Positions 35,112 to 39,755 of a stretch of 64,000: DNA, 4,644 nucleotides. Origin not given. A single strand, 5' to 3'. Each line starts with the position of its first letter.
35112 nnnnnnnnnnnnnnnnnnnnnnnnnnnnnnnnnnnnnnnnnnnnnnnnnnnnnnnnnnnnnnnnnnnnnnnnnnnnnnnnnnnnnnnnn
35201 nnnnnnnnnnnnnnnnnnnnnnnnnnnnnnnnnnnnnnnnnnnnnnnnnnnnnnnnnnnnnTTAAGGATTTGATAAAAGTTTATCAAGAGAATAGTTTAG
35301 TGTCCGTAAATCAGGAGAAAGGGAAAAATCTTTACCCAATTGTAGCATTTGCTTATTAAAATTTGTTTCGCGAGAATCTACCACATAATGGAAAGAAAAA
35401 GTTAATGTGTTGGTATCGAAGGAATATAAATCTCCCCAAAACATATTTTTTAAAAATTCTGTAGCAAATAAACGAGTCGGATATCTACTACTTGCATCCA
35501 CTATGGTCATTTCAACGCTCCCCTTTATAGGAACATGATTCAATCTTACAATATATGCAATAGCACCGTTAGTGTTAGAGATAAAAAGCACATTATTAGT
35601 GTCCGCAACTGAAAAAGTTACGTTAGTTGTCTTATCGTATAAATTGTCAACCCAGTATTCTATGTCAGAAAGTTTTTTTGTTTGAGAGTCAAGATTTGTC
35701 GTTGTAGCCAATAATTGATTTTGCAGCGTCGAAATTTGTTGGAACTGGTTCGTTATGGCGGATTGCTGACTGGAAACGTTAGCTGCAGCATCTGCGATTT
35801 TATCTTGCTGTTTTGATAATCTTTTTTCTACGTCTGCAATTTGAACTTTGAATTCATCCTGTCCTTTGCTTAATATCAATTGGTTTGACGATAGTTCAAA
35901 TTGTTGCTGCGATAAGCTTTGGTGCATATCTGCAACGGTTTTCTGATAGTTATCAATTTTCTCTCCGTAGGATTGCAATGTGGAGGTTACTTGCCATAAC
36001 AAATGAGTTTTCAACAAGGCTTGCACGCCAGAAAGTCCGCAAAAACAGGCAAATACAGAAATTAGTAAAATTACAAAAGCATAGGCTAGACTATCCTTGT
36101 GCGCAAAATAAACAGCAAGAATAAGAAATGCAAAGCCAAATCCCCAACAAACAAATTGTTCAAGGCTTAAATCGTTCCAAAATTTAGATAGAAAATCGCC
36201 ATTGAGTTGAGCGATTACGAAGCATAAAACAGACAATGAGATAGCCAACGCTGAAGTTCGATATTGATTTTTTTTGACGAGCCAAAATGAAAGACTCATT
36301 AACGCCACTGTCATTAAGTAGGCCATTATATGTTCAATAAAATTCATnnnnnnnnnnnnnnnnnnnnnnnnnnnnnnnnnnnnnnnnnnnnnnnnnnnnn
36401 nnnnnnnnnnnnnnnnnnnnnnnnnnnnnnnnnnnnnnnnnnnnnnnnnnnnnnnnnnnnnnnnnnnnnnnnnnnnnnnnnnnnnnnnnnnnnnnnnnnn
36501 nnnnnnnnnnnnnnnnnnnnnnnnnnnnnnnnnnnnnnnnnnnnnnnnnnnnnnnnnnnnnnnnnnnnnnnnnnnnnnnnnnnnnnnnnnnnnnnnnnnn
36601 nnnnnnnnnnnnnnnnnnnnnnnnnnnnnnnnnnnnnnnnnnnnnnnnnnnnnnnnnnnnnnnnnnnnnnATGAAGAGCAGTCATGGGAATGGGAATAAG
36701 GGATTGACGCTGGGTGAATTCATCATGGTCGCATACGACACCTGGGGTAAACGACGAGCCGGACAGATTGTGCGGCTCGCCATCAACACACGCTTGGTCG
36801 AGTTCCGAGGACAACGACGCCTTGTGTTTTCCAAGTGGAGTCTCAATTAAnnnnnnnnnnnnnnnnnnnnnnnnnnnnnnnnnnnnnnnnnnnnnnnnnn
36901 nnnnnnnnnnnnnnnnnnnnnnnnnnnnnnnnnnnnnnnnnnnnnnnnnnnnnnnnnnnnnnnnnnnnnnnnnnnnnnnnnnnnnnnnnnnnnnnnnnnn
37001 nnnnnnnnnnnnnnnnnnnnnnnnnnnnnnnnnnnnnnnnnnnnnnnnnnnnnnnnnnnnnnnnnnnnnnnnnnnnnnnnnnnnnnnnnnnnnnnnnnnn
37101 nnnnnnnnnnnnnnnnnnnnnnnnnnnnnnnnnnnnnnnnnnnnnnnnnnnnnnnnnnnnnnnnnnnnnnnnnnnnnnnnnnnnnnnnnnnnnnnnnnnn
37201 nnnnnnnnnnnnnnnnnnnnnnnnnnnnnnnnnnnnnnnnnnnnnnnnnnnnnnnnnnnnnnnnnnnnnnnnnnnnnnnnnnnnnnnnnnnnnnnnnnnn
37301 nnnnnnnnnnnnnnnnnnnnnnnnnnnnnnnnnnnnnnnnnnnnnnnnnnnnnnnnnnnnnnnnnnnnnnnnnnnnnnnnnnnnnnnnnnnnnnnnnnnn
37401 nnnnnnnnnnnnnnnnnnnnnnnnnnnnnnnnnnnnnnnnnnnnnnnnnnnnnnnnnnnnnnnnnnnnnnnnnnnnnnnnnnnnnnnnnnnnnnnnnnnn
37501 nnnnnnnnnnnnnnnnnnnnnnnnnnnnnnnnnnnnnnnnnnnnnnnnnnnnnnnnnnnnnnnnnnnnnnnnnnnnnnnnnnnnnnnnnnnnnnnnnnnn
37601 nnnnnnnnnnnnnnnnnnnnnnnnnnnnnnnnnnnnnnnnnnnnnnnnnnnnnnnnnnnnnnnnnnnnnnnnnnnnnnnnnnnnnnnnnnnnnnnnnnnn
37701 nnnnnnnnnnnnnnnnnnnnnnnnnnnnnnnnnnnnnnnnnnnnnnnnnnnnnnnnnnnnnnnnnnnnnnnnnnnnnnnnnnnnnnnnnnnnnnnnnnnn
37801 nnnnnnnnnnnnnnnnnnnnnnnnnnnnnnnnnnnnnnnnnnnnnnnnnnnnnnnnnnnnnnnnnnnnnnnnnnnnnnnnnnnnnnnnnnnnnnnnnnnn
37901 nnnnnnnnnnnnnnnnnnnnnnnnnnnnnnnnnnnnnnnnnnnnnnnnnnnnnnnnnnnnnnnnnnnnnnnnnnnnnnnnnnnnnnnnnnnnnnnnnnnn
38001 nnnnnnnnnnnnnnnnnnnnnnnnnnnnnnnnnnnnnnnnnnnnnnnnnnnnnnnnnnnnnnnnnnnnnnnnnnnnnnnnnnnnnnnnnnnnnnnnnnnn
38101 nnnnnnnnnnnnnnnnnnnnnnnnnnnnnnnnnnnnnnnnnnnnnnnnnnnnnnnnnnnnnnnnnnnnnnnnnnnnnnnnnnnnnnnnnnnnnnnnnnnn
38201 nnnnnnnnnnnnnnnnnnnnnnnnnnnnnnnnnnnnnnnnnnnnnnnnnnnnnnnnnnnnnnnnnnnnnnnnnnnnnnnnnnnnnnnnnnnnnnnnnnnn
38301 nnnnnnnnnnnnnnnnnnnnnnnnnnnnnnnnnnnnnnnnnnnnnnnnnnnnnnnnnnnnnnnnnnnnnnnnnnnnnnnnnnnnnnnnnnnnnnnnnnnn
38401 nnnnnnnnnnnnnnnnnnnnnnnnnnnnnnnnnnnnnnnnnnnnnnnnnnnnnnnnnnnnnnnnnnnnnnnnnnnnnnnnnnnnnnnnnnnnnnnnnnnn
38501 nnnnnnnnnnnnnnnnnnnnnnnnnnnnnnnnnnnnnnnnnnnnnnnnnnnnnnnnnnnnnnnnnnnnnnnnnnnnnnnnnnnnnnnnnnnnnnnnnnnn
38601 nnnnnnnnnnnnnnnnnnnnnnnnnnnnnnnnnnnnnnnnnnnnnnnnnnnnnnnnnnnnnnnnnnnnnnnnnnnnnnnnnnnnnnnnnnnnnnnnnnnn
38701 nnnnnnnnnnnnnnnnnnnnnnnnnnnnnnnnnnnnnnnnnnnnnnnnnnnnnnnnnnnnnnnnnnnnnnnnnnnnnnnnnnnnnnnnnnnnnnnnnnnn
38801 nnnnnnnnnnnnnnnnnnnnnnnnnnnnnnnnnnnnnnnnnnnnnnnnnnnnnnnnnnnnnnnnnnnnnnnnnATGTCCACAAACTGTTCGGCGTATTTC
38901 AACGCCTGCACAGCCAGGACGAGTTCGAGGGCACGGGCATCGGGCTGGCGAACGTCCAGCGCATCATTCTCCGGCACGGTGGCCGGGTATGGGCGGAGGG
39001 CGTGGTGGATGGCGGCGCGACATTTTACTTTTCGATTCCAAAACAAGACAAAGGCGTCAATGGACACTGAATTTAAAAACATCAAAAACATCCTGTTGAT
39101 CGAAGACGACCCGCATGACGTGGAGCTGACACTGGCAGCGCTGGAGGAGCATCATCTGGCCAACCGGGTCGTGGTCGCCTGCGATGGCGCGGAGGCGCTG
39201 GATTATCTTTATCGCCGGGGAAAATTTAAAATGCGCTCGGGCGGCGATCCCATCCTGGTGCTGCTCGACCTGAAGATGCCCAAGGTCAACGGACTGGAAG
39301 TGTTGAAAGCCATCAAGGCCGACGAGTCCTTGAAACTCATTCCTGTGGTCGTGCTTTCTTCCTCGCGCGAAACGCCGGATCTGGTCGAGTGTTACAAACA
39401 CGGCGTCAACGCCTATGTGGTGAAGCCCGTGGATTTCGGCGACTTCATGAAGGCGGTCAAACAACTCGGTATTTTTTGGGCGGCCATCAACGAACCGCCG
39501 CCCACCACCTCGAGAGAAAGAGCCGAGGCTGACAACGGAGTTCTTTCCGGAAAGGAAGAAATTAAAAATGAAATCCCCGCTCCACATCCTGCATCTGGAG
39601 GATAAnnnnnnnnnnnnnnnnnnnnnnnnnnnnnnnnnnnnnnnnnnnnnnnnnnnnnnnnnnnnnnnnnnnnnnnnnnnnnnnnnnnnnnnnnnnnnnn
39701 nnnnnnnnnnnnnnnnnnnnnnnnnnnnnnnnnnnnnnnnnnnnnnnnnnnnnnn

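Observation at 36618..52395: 15.5-kb single-strand signalling operon: 4 kinases, about 9-10 receiver domains, a cyclic-nucleotide output, and a stress box at its head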

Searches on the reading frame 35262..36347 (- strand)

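Call 9: search_protein_families(library=pfam, proteins=[window:35262-36347:-], max_evalue=0.01)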
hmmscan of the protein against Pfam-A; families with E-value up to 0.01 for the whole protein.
window:35262-36347:- (361 aa): 1 family
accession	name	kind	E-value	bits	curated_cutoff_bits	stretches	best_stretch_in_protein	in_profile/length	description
PF13567.11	DUF4131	-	0.0014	18.8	31.6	0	65-158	7-94/165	Domain of unknown function (DUF4131)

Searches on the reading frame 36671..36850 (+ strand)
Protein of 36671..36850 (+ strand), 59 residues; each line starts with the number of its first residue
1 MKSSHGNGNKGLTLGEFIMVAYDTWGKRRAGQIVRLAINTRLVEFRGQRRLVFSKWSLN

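Call 3: search_protein_families(library=pfam, proteins=[window:36671-36850:+], max_evalue=0.01)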
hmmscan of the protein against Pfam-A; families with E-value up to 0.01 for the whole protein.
window:36671-36850:+ (59 aa): 0 families

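Call 68: search_protein_families(library=ncbifam, proteins=[window:36671-36847:+], max_evalue=0.00001)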
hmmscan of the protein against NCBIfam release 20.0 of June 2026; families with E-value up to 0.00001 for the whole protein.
window:36671-36847:+ (59 aa): 0 families

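Call 80: find_encoding_contigs(protein=window:36671-36847:+, flank=6000, max_places=3)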
Protein window:36671-36847:+ (59 aa): no gene with exactly this product is on record in the collection.

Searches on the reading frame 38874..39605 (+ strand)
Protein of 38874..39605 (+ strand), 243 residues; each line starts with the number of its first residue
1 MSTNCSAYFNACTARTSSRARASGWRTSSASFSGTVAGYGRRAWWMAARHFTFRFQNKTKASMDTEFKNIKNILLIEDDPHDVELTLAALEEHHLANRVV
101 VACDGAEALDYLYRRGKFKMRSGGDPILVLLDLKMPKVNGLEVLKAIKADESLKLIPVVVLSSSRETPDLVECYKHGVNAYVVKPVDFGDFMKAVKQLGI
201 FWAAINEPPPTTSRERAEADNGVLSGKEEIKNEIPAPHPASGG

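Call 3: search_protein_families(library=pfam, proteins=[window:38874-39605:+], max_evalue=0.01)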
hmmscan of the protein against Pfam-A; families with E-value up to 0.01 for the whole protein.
window:38874-39605:+ (243 aa): 1 family
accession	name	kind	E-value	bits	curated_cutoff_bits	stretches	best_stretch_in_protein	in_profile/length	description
PF00072.30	Response_reg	-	2.3e-19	70.1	30.2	1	73-196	1-111/111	Response regulator receiver domain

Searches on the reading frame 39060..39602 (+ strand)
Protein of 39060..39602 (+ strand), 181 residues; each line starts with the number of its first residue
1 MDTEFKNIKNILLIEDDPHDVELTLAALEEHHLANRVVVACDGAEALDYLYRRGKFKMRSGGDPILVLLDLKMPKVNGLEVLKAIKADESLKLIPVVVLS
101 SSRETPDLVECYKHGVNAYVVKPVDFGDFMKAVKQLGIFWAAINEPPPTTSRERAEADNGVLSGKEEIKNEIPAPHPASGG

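Call 68: search_protein_families(library=ncbifam, proteins=[window:39060-39602:+], max_evalue=0.00001)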
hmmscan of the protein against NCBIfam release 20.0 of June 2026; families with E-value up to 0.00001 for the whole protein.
window:39060-39602:+ (181 aa): 57 families (the best 25 are shown)
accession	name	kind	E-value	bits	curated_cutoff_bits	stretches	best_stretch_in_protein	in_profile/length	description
NF007135.0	PRK09581.1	equivalog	4.5e-14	52.1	474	1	10-145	4-128/457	PleD family two-component system response regulator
TIGR02154.1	PhoB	equivalog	2.4e-13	49.9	296.2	1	9-134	3-117/226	phosphate regulon transcriptional regulator PhoB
NF007935.0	PRK10651.1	equivalog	3.1e-13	49.4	250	1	58-136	47-123/216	two-component system response regulator NarL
NF041880.1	EPS_EpsF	equivalog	1.6e-12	46.7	900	1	23-125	9-102/492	response regulator EpsF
NF041733.1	resp_reg_CseB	equivalog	2.3e-12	46.8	350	1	10-133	2-111/228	two-component system response regulator CseB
NF040689.1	MtrAB_MtrA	equivalog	1.9e-11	43.8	300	1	11-130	1-106/219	MtrAB system response regulator MtrA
NF038297.2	hybrid_HK_HrmK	equivalog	2e-11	43.3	725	1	6-133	488-604/607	hybrid histidine kinase/response regulator HrmK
NF007969.0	PRK10693.1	equivalog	3.6e-11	42.7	329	1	9-125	8-111/337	two-component system response regulator RssB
NF045505.1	RR_RssB_Pseudo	equivalog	5e-11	42.3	700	1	7-125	3-109/394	two-component system response regulator RssB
NF041866.1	EpsW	equivalog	7.2e-11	41.8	200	1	7-136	4-124/131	exopolysaccharide biosynthesis response regulator EpsW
NF008469.0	PRK11361.1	equivalog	1.6e-10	40.3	714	1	8-131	4-114/461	acetoacetate metabolism transcriptional regulator AtoC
NF011695.0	PRK15115.1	equivalog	2.1e-10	40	763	1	8-135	6-120/445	two-component system response regulator GlrR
NF011874.0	PRK15347.1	equivalog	5.9e-10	37.8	852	1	11-133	693-806/921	two component system sensor kinase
NF007901.0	PRK10610.1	equivalog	6.5e-10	39.2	189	1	34-125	30-112/129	chemotaxis response regulator CheY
NF045944.1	ResRegRpaBCyano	equivalog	7.4e-10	38.6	330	1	33-125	20-100/229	response regulator transcription factor RpaB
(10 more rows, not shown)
